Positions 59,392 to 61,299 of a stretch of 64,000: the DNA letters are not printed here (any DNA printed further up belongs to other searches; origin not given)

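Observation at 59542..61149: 535 aa HTH plus metallophosphoesterase-like protein inserted between spanins and endolysin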

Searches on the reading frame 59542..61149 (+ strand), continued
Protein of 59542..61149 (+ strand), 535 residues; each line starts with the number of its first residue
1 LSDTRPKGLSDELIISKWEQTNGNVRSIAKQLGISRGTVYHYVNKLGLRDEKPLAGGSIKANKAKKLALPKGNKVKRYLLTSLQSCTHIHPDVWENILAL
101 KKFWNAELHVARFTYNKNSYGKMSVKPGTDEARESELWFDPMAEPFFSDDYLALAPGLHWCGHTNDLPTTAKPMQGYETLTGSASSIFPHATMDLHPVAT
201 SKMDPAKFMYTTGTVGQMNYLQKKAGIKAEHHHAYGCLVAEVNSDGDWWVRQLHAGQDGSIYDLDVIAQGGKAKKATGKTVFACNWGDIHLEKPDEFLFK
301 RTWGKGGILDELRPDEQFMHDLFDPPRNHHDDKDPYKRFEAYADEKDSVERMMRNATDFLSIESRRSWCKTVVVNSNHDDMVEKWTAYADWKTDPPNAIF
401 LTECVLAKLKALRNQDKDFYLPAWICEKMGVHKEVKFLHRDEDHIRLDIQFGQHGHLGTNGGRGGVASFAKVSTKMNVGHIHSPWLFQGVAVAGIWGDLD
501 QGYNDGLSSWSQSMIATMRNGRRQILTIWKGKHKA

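Call 38: get_annotated_region(hit=H5, flank=4000)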
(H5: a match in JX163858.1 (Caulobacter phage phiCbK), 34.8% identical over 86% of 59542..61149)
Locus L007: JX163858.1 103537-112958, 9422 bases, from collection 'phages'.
description: Caulobacter phage phiCbK, complete genome.
organism: Caulobacter phage phiCbK (NCBI taxid 2927985)
taxonomy: Viruses; Duplodnaviria; Heunggongvirae; Uroviricota; Caudoviricetes; Dolichocephalovirinae; Shapirovirus; Shapirovirus cbk
host: Caulobacter crescentus CB15; source: -; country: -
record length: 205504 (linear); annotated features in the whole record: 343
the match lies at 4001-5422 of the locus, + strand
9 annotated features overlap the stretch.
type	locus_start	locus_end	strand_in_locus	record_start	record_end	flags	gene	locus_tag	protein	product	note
tRNA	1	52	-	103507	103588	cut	-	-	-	tRNA-Met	CAT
tRNA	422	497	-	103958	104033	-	-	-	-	tRNA-Met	CAT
tRNA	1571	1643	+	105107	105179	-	-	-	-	tRNA-Gly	TCC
CDS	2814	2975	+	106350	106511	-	-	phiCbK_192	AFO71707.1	hypothetical protein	-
CDS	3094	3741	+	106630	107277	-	-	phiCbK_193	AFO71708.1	hypothetical protein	methyltransferase domain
CDS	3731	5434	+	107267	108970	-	-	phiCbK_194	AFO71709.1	hypothetical protein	-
CDS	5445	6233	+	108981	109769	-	-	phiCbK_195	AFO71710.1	hypothetical protein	-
CDS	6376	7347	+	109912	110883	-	-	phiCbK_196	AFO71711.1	cytosine-specific methyltransferase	C-5 cytosine-specific DNA methylase domain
CDS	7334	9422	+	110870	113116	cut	-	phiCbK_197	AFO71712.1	DNA polymerase I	DNA polymerase family A; RNase_H superfamily; protein of unknown function (DUF3000)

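Call 39: get_annotated_region(hit=H2, flank=4000)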
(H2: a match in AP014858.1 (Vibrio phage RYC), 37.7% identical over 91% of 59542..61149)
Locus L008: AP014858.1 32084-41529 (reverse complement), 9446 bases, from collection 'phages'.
description: Vibrio phage RYC DNA, complete sequence.
organism: Vibrio phage RYC (NCBI taxid 1653734)
taxonomy: Viruses; Duplodnaviria; Heunggongvirae; Uroviricota; Caudoviricetes
host: Vibrio coralliilyticus; source: -; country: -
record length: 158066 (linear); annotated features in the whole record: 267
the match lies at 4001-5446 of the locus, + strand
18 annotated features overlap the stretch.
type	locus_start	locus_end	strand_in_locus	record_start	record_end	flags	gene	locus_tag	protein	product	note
CDS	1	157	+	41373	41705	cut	-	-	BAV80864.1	hypothetical protein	VCPH_00081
CDS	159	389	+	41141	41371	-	-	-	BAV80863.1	hypothetical protein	VCPH_00080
CDS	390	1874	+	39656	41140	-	-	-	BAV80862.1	putative exodeoxyribonuclease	VCPH_00079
CDS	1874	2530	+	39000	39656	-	-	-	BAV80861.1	phage protein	VCPH_00078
CDS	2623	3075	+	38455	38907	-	-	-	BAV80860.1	putative cell wall hydrolase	VCPH_00077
CDS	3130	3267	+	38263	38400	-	-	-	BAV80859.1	hypothetical protein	VCPH_00076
CDS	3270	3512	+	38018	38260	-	-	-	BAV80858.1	hypothetical protein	VCPH_00075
CDS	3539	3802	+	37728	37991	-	-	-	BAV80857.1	hypothetical protein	VCPH_00074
CDS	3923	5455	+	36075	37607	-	-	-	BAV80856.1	gp05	VCPH_00073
CDS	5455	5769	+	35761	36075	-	-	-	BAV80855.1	hypothetical protein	VCPH_00072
CDS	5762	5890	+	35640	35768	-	-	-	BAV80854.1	hypothetical protein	VCPH_00071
CDS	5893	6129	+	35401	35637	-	-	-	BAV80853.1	hypothetical protein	VCPH_00070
CDS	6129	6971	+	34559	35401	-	-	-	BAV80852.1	thymidylate synthase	VCPH_00069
CDS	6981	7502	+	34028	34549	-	-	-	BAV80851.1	dihydrofolate reductase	VCPH_00068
CDS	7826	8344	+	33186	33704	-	ORF196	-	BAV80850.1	putative adenine methyltransferase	VCPH_00067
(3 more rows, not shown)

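Call 40: predict_structure(alignment_id=A1)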
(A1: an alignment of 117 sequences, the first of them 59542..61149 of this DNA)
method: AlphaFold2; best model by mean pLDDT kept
length: 535 residues; sequences in the alignment: 117
mean_pLDDT: 93.4   pTM: 0.87
mean pLDDT of the five models: 93.4, 93.2, 92.6, 92.1, 90.7
residues with pLDDT >= 90: 453; 70-90: 67; 50-70: 11; < 50: 4
segments of 3 or more residues with pLDDT < 50: 1-4
pLDDT, mean of each block of 10 residues (from residue 1): 61 91 90 94 88 64 95 97 97 98 99 86 77 86 98 98 94 94 97 97 93 96 88 97 98 97 98 96 96 96 97 98 86 88 93 98 98 96 93 94 98 97 98 98 97 95 93 94 96 96 93 98 96 94
secondary structure, 60 per line:
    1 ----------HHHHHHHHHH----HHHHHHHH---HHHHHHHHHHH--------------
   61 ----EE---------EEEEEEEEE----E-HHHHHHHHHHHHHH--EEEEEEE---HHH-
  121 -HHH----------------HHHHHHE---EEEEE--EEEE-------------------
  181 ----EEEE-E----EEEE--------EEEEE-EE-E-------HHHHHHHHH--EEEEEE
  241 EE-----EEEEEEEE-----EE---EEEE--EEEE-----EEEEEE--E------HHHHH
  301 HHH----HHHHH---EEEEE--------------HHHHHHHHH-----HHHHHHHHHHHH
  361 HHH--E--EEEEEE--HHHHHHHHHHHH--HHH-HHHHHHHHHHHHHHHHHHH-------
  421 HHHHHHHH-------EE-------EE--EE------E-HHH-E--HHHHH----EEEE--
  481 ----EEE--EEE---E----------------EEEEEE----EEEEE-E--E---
elements in order: H11-20 H25-32 H36-46 E76-84 H91-104 E107-113 H141-146 E151-155 E158-161 E185-188 E195-198 E207-211 H224-232 E235-242 E248-255 E266-269 E272-275 E281-286 H296-303 H308-312 E316-320 H335-343 H349-363 E369-374 H377-388 H395-413 H421-428 H466-470 E475-478 E485-487 E490-492 E513-518 E523-527

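Call 43: fold_search(model_id=the predicted structure, library=pdb)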
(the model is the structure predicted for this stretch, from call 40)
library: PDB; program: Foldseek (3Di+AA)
matches with E <= 10: 457; with E <= 0.001: 0
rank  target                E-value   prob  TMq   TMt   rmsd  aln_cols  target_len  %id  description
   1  9f29_A                2.9e-03  0.91  0.26  0.31  15.1       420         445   11  Pyrococcus abyssi PolD in complex with Rpa2 winged-helix domain class 1 (composite map) (released 2024-12-04)
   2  9f2a_A                5.1e-03  0.72  0.25  0.29  16.9       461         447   12  Pyrococcus abyssi PolD in complex with Rpa2 winged-helix domain class 2 (composite map) (released 2024-12-04)
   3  9a6c_B                5.1e-03  0.66  0.18  0.19  11.9       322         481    8  Integrative model of YYDD-YYDB by crosslinking MS and deep learning (released 2024-09-18)
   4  8ppt_A                1.2e-02  0.77  0.27  0.31  15.2       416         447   11  Pyrococcus abyssi DNA polymerase D (PolD) in its editing mode bound to a primer/template substrate containing a mismat (released 2023-12-20)
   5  6hms_A                3.4e-02  0.54  0.26  0.33  15.1       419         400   12  Cryo-EM map of DNA polymerase D from Pyrococcus abyssi in complex with DNA (released 2019-01-30)
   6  3e0j_C                3.6e-02  0.44  0.17  0.21  10.3       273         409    6  X-ray structure of the complex of regulatory subunits of human DNA polymerase delta (released 2008-12-16)
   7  3e0j_E                4.3e-02  0.38  0.17  0.21  13.5       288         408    6  X-ray structure of the complex of regulatory subunits of human DNA polymerase delta (released 2008-12-16)
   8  5fi9_A                4.9e-02  0.38  0.18  0.19  20.0       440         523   10  Closed form of murine Acid Sphingomyelinase in complex with bisphosphonate inhibitor AbPA (released 2016-07-06)
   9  5fi9_B                5.4e-02  0.25  0.17  0.17  18.1       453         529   10  Closed form of murine Acid Sphingomyelinase in complex with bisphosphonate inhibitor AbPA (released 2016-07-06)
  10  6hmf_B                6.5e-02  0.30  0.24  0.28  16.1       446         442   10  D-family DNA polymerase - DP1 subunit (3'-5' proof-reading exonuclease) H451 proof-reading deficient variant (released 2019-01-30)
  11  6tny_B                9.2e-02  0.30  0.17  0.21  10.8       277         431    8  Processive human polymerase delta holoenzyme (released 2019-12-18)
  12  5ihe_B                9.2e-02  0.30  0.24  0.28  15.3       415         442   12  D-family DNA polymerase - DP1 subunit (3'-5' proof-reading exonuclease) (released 2016-08-31)
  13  6hmf_A                9.2e-02  0.28  0.23  0.28  15.8       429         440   12  D-family DNA polymerase - DP1 subunit (3'-5' proof-reading exonuclease) H451 proof-reading deficient variant (released 2019-01-30)
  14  5i81_A                1.2e-01  0.25  0.19  0.19  18.2       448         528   10  aSMase with zinc (released 2016-09-07)
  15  3e0j_A                1.3e-01  0.30  0.17  0.21  10.2       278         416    6  X-ray structure of the complex of regulatory subunits of human DNA polymerase delta (released 2008-12-16)
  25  4l5e                  6.2e-01  0.98  0.07  0.69   1.1        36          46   30  Crystal structure of A. aeolicus NtrC1 DNA binding domain (released 2013-08-28)
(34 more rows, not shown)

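Call 47: search_solved_structures(query=A1, max_evalue=10, show_alignments=3)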
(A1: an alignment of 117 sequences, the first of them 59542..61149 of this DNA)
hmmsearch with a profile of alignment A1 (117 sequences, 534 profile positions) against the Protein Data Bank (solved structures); distinct sequences matched with E-value up to 10: 6.
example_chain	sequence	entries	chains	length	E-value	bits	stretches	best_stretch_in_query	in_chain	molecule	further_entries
6smf_A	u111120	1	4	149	0.0071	18.4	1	347-411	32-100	3-dehydroquinate dehydratase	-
7pkt_E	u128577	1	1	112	0.086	14.8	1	257-327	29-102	mL41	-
1umq_A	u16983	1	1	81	0.17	13.8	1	4-42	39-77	PHOTOSYNTHETIC APPARATUS REGULATORY PROTEIN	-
2lvs_A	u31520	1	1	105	0.17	13.8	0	10-61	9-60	Putative uncharacterized protein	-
4lns_A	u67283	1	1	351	0.63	11.9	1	368-437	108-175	Asparagine synthetase a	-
2rvc_A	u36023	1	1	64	1.3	10.9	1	1-45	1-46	Interferon-inducible and double-stranded-dependent eIF-2kinase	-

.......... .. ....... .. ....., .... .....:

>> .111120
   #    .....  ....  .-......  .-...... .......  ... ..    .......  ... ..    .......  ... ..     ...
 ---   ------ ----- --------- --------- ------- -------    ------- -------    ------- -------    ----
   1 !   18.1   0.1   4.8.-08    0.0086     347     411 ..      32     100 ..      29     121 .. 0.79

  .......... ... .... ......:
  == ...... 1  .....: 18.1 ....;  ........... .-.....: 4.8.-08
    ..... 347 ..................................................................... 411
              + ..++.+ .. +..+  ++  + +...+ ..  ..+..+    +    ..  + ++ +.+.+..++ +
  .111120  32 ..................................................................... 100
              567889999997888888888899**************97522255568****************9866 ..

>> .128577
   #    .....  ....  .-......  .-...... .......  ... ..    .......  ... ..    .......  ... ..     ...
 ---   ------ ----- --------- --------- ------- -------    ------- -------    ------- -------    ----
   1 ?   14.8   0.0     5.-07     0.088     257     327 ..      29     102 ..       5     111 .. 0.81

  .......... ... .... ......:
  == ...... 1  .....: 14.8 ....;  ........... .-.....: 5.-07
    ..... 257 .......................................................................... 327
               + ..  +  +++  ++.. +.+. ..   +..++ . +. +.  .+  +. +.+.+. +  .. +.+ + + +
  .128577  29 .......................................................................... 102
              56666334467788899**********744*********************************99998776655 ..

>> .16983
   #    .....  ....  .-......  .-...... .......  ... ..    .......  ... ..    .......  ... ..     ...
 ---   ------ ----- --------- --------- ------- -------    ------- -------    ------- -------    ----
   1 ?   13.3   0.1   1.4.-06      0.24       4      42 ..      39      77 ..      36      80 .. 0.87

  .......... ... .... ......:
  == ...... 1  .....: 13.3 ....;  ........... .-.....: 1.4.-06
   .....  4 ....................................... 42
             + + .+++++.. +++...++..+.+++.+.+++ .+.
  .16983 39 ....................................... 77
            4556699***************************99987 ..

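Call 75: search_protein_families(library=pfam, proteins=[L006:4905-6485:+, L007:3731-5434:+, L008:3923-5455:+], max_evalue=0.1)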
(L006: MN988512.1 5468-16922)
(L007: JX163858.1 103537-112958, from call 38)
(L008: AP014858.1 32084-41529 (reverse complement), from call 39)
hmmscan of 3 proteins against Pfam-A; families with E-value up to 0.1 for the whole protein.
L006:4905-6485:+ (526 aa): 0 families

L007:3731-5434:+ (567 aa): 0 families

L008:3923-5455:+ (510 aa): 0 families

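Call 78: search_protein_representatives(protein=window:59542-61149:+)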
Query: 535 residues. Proteins with E-value up to 0.001 (for the whole library): 1933; up to 1e-10: 1526; up to 1e-30: 668. The best 150 are listed.
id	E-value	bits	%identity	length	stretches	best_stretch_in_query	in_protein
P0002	0.0e+00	1043.4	81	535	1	1-535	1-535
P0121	1.4e-131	456.3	45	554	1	22-534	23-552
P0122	1.6e-124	432.9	45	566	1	50-535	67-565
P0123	2.9e-118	412.3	42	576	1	18-530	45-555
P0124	1.1e-116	407.1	44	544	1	46-535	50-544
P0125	4.3e-115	401.8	39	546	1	10-527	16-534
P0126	6.0e-115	401.3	42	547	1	7-535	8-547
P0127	8.1e-115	400.9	41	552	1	18-535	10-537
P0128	6.2e-114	398.0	41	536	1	12-535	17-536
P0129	1.2e-113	397.0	41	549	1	51-532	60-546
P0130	6.4e-113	394.6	42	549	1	11-533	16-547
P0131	7.6e-113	394.4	41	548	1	14-533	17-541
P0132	1.5e-111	390.1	41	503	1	22-527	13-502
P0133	1.3e-110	387.1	45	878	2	232-535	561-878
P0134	2.6e-110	386.0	41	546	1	13-533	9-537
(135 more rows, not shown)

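Call 82: find_encoding_contigs(protein=P0062, flank=5000, max_places=1)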
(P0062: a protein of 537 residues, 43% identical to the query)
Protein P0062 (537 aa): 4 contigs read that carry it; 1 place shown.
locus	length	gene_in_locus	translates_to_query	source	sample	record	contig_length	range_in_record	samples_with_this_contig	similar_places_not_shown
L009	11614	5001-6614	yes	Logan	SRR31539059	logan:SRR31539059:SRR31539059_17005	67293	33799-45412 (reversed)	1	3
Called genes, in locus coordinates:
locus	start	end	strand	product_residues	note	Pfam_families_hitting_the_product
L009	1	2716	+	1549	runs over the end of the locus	-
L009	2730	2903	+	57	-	-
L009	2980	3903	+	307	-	PF00959:Phage_lysozyme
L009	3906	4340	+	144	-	-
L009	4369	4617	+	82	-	-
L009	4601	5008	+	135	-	-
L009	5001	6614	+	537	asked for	PF02954:HTH_8 (weak), PF13556:HTH_30 (weak)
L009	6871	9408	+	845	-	PF00176:SNF2-rel_dom, PF00271:Helicase_C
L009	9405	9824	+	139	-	-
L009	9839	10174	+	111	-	PF23992:Pam3_gp32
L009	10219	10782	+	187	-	PF23984:DUF7307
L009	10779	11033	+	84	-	-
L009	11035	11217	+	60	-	-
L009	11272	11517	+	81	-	-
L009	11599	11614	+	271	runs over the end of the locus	PF23977:Pam3_Gp34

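Call 83: find_encoding_contigs(protein=P0086, flank=5000, max_places=1)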
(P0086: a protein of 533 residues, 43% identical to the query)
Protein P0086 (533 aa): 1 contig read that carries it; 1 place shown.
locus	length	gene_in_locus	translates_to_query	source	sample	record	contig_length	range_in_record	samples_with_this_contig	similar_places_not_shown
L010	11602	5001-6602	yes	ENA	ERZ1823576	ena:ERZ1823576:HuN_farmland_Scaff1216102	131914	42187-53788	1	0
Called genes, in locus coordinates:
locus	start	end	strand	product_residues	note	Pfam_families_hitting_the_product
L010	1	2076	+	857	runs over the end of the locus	PF03104:DNA_pol_B_exo1, PF00136:DNA_pol_B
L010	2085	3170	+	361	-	PF00154:RecA_N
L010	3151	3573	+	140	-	-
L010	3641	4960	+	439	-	PF13481:AAA_25, PF03796:DnaB_C, PF06745:ATPase (weak)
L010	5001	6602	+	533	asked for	-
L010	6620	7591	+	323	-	PF01073:3Beta_HSD, PF01370:Epimerase, PF02719:Polysacc_synt_2, PF04321:RmlD_sub_bind, PF16363:GDP_Man_Dehyd, PF07993:NAD_binding_4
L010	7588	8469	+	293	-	PF00483:NTP_transferase, PF12804:NTP_transf_3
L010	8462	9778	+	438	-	PF01041:DegT_DnrJ_EryC1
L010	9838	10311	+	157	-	-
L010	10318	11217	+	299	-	PF01370:Epimerase, PF07993:NAD_binding_4 (weak), PF16363:GDP_Man_Dehyd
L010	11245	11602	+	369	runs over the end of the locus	PF19782:DUF6267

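Call 84: find_encoding_contigs(protein=P0084, flank=5000, max_places=1)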
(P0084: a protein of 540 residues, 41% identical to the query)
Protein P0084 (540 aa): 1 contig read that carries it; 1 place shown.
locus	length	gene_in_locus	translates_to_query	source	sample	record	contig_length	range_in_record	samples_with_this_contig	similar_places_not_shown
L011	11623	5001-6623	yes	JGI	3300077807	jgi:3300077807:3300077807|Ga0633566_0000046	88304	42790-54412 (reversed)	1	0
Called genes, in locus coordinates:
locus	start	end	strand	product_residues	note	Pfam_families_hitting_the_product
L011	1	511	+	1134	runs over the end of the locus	PF13550:Phage-tail_3, PF23666:Rcc01698_C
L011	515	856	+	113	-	-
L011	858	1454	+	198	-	PF09343:DUF2460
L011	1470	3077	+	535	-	PF02839:CBM_5_12 (weak)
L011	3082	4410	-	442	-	PF16499:Melibiase_2, PF17450:Melibiase_2_C, PF17801:Melibiase_C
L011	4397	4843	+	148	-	-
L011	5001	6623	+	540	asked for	-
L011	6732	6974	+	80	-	-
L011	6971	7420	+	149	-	PF18909:dGTP_diPhyd_N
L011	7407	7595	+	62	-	-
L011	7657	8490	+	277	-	-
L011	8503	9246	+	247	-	-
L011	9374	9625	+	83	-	-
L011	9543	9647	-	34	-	-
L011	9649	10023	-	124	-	-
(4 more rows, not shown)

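Call 85: search_protein_families(library=padloc, proteins=[window:59542-61149:+], max_evalue=0.01)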
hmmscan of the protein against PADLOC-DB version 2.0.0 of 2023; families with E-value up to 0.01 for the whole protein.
window:59542-61149:+ (535 aa): 2 families
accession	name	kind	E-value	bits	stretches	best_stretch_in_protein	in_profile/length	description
PDLC04133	mad1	-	0.00012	20.3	1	25-48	8-31/60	mads_1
PDLC01849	CARF3--CARF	-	0.0021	15.8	1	13-56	142-183/197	-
